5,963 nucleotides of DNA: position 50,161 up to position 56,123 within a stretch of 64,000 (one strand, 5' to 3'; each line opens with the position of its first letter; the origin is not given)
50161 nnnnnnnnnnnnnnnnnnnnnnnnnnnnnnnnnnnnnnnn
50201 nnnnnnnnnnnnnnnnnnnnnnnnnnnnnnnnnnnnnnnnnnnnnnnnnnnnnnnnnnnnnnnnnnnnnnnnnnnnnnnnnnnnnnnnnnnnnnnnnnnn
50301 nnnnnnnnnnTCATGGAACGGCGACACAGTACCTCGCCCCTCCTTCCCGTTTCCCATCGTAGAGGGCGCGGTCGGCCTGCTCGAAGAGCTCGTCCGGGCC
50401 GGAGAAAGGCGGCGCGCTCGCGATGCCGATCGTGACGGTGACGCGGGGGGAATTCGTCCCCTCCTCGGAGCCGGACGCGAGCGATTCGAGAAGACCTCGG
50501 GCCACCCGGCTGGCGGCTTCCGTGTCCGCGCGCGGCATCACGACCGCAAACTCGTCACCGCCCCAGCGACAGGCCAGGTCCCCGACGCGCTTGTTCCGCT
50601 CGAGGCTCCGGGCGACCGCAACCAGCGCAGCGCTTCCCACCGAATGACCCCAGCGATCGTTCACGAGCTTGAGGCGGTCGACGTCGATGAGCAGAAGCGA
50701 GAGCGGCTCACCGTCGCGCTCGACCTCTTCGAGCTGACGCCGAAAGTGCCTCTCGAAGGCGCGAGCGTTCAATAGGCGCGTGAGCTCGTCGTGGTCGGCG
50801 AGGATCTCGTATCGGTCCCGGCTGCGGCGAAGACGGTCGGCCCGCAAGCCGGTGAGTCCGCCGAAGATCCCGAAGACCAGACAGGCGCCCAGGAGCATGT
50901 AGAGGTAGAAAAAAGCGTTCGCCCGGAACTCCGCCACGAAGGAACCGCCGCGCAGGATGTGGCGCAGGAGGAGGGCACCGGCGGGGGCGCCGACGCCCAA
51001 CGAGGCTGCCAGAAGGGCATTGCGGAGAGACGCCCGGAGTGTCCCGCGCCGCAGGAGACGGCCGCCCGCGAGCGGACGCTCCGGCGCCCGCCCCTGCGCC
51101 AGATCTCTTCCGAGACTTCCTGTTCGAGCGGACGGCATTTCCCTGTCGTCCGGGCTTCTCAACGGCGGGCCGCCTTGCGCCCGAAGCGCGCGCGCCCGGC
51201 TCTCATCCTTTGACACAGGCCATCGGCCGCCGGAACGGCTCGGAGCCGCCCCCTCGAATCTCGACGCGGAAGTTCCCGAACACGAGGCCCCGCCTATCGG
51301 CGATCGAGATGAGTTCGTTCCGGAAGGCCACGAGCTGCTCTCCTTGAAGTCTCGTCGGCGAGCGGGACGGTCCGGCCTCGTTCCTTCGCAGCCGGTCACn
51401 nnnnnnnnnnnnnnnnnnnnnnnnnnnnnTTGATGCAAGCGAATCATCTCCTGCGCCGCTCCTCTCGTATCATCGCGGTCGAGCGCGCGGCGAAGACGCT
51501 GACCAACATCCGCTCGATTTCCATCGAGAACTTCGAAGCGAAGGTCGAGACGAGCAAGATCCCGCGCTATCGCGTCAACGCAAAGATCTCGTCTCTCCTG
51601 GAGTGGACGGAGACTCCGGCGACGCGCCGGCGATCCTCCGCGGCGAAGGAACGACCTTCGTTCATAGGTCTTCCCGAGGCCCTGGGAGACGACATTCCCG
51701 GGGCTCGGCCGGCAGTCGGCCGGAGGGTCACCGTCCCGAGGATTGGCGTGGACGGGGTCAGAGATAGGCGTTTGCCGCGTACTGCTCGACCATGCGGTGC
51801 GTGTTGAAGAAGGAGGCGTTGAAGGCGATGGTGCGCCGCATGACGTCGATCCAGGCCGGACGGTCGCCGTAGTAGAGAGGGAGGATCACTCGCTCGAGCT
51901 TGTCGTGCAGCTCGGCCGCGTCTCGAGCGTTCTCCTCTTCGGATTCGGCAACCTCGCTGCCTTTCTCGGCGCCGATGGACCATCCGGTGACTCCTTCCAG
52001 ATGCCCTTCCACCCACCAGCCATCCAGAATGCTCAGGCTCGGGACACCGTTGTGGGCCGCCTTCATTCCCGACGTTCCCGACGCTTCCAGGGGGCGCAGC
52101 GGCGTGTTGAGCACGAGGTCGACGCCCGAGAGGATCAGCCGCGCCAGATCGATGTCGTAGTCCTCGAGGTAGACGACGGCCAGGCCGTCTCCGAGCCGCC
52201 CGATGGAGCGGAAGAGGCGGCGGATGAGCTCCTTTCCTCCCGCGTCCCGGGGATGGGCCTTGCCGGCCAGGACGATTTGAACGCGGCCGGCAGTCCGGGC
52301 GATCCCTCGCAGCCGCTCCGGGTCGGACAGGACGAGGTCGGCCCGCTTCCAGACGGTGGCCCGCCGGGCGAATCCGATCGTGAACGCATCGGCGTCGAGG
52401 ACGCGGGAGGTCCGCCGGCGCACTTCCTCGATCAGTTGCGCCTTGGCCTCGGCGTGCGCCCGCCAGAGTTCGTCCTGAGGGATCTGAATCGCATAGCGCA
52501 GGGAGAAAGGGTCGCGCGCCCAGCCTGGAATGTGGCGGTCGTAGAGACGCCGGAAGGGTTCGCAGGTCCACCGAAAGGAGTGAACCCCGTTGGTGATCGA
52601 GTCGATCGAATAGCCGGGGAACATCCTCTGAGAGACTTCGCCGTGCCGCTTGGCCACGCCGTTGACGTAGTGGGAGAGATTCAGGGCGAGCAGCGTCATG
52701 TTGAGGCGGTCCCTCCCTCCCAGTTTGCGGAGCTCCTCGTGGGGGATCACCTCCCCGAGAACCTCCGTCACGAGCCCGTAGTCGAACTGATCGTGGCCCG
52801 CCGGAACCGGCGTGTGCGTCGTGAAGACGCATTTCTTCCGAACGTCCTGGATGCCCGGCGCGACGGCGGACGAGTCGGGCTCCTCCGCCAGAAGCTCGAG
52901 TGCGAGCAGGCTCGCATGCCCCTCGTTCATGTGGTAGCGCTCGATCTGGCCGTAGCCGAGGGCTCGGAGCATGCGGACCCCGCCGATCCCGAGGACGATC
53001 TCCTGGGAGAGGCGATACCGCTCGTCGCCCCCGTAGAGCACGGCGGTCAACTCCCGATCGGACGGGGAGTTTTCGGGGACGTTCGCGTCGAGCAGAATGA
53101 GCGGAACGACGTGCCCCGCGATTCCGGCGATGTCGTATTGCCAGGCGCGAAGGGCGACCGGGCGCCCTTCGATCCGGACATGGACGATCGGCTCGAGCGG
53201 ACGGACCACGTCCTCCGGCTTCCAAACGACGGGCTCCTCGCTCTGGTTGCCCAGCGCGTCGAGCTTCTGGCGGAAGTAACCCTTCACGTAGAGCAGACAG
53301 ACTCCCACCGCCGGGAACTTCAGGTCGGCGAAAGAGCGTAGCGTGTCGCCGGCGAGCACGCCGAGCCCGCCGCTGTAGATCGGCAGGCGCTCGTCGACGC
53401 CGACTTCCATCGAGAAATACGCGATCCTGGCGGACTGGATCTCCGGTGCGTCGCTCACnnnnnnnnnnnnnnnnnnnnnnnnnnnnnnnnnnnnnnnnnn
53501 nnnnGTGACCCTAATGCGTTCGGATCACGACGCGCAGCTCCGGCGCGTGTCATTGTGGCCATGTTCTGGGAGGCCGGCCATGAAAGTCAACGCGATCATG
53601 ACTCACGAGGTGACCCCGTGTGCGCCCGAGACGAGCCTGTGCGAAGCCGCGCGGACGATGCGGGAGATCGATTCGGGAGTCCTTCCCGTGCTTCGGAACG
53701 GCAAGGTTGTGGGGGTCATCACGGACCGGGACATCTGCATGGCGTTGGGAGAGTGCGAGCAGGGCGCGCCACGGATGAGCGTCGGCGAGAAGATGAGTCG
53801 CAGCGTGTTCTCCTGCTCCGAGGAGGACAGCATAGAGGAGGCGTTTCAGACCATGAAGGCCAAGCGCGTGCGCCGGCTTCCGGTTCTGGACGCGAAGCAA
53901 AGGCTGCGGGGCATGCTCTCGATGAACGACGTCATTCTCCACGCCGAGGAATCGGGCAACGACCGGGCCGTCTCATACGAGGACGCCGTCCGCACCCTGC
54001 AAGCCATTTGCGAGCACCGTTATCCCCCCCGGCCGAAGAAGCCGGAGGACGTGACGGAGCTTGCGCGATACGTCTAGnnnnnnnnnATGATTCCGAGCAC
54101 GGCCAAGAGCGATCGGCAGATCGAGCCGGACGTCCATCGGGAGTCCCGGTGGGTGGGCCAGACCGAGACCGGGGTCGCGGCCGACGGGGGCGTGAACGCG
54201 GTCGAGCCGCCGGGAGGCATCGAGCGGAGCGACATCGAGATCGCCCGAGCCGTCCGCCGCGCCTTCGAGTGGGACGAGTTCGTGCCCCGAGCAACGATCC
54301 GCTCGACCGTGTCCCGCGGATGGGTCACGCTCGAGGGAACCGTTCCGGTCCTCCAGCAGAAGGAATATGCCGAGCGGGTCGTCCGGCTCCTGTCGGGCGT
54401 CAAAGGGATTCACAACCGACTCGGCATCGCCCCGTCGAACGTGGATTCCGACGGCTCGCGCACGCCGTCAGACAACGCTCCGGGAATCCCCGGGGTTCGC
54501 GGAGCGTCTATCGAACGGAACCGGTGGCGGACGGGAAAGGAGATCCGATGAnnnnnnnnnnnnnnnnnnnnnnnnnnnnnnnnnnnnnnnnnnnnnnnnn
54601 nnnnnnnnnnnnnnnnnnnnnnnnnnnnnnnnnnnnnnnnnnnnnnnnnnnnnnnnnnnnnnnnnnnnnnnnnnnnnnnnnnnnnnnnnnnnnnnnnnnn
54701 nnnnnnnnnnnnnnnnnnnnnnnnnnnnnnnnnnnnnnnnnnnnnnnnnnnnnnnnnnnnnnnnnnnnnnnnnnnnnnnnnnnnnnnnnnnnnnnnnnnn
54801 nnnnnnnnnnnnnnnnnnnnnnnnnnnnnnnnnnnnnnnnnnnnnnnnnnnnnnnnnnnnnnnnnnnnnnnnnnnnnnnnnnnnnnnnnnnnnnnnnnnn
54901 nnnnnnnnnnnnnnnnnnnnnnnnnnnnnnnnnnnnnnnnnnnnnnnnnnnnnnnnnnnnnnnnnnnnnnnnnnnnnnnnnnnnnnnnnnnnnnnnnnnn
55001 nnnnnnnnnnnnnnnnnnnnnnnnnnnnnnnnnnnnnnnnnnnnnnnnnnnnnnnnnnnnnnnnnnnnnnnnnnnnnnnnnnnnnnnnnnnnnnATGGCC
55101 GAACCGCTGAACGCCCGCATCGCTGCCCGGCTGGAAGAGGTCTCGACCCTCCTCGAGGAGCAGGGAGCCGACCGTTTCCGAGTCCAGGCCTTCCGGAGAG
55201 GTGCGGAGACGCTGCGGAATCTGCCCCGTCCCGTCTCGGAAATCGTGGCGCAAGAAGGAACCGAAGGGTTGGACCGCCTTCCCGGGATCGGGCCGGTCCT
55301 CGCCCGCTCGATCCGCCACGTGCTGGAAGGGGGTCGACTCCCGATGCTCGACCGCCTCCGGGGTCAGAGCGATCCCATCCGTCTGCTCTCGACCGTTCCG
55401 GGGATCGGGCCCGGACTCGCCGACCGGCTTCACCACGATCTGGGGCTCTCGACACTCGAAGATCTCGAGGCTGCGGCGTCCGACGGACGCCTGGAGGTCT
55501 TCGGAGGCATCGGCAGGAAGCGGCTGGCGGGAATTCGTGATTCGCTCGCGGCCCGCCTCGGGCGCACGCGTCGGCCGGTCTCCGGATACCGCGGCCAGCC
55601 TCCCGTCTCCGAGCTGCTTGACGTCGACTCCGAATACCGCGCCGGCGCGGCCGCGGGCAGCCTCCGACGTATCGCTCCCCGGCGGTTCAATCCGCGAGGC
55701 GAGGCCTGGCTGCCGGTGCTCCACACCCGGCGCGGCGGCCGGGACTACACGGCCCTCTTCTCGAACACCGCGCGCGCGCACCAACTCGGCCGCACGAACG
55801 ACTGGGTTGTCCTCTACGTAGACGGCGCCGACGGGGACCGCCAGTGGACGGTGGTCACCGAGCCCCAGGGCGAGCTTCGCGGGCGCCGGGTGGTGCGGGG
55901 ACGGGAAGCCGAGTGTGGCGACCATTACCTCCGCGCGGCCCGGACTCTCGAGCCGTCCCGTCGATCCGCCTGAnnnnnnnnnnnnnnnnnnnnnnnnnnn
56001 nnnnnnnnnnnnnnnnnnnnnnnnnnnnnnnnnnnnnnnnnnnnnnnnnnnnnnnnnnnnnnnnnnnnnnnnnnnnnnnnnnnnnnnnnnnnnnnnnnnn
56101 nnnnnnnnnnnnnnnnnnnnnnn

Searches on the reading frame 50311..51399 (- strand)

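Call 14: search_protein_families(library=pfam, proteins=[window:50311-51399:-], max_evalue=0.01)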
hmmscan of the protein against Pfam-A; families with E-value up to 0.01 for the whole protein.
window:50311-51399:- (362 aa): 1 family
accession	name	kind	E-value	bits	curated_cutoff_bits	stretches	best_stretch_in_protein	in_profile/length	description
PF00990.26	GGDEF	-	1.5e-39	135.8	23.8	1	201-354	1-159/161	Diguanylate cyclase, GGDEF domain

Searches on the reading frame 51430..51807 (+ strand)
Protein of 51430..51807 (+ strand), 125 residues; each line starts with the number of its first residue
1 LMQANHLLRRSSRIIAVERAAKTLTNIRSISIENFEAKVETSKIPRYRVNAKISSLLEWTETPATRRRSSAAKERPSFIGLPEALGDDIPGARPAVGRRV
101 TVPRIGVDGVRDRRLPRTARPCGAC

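Call 15: search_protein_families(library=pfam, proteins=[window:51430-51807:+], max_evalue=0.01)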
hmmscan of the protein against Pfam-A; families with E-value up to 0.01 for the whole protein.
window:51430-51807:+ (125 aa): 1 family
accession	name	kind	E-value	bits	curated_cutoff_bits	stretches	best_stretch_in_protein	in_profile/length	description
PF07311.17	Dodecin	-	1.1e-09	38.8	22.5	1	16-54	22-60/64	Dodecin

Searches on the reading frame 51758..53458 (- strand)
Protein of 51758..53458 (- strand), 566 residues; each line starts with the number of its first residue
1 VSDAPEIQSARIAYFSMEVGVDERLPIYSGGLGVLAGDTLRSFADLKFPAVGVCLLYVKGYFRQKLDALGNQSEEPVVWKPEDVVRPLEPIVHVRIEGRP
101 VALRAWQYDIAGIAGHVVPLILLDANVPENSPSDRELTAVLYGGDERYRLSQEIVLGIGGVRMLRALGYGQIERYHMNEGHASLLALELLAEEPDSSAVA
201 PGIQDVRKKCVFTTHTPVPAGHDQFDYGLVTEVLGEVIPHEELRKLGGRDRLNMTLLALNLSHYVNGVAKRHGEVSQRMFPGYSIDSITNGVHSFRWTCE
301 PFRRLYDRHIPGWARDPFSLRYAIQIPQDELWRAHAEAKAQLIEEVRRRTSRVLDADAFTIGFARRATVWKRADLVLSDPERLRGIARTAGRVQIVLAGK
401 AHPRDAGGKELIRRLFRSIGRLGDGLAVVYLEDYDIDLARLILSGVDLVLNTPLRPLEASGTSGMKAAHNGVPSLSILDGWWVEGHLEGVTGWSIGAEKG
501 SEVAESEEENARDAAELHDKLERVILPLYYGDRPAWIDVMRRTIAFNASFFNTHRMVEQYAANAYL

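Call 7: find_encoding_contigs(protein=window:51758-53458:-, flank=10000, max_places=3)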
Protein window:51758-53458:- (566 aa): no gene with exactly this product is on record in the collection.

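Call 14: search_protein_families(library=pfam, proteins=[window:51758-53458:-], max_evalue=0.01)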
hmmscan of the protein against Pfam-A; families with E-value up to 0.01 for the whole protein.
window:51758-53458:- (566 aa): 1 family
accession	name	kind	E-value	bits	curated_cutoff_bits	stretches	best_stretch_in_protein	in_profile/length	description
PF00343.26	Phosphorylase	-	5.8e-25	88.1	27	2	249-525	321-627/713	Carbohydrate phosphorylase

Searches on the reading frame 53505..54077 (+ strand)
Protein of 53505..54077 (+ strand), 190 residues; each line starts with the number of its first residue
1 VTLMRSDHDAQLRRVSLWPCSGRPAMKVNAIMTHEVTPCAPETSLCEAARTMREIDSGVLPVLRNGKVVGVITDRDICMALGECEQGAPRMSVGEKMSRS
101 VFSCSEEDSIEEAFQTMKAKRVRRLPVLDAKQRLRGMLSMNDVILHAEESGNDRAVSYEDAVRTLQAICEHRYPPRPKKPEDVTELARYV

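Call 14: search_protein_families(library=pfam, proteins=[window:53505-54077:+], max_evalue=0.01)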
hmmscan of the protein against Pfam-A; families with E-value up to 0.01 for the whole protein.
window:53505-54077:+ (190 aa): 1 family
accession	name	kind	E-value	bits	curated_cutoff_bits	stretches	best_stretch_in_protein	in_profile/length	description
PF00571.33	CBS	-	1.9e-27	95.8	24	2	93-145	1-53/57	CBS domain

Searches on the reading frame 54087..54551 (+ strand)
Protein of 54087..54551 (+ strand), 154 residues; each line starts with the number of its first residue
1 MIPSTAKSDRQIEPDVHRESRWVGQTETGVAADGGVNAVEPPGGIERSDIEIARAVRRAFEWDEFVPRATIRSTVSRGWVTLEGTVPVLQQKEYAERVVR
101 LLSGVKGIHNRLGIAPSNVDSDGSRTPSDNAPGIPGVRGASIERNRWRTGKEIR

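Call 14: search_protein_families(library=pfam, proteins=[window:54087-54551:+], max_evalue=0.01)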
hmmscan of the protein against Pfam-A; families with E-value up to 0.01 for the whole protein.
window:54087-54551:+ (154 aa): 1 family
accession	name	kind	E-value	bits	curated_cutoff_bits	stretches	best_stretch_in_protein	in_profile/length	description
PF04972.22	BON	-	2.5e-15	56.9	27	1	49-114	2-67/69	BON domain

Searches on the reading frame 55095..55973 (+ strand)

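Call 14: search_protein_families(library=pfam, proteins=[window:55095-55973:+], max_evalue=0.01)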
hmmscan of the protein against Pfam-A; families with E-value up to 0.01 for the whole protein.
window:55095-55973:+ (292 aa): 7 families
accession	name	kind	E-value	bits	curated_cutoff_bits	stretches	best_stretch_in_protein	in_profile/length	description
PF14716.13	HHH_8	-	3.4e-17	63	30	1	6-82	3-73/73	Helix-hairpin-helix domain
PF14520.12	HHH_5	-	1.1e-10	42.3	27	1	96-151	2-55/57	Helix-hairpin-helix domain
PF00633.29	HHH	-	6.2e-07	29.4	24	0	57-74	11-28/30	Helix-hairpin-helix motif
PF11798.14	IMS_HHH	-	0.00035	21.1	24.4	0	98-117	13-31/32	IMS family HHH motif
PF10391.15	DNA_pol_lambd_f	-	0.00055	20.1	29.8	1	96-127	1-31/51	Fingers domain of DNA polymerase lambda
PF11731.14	Cdd1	-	0.0011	19.6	25.5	0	96-127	6-36/86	Pathogenicity locus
PF12836.13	HHH_3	-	0.0029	18.1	27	0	96-111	14-29/65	Helix-hairpin-helix motif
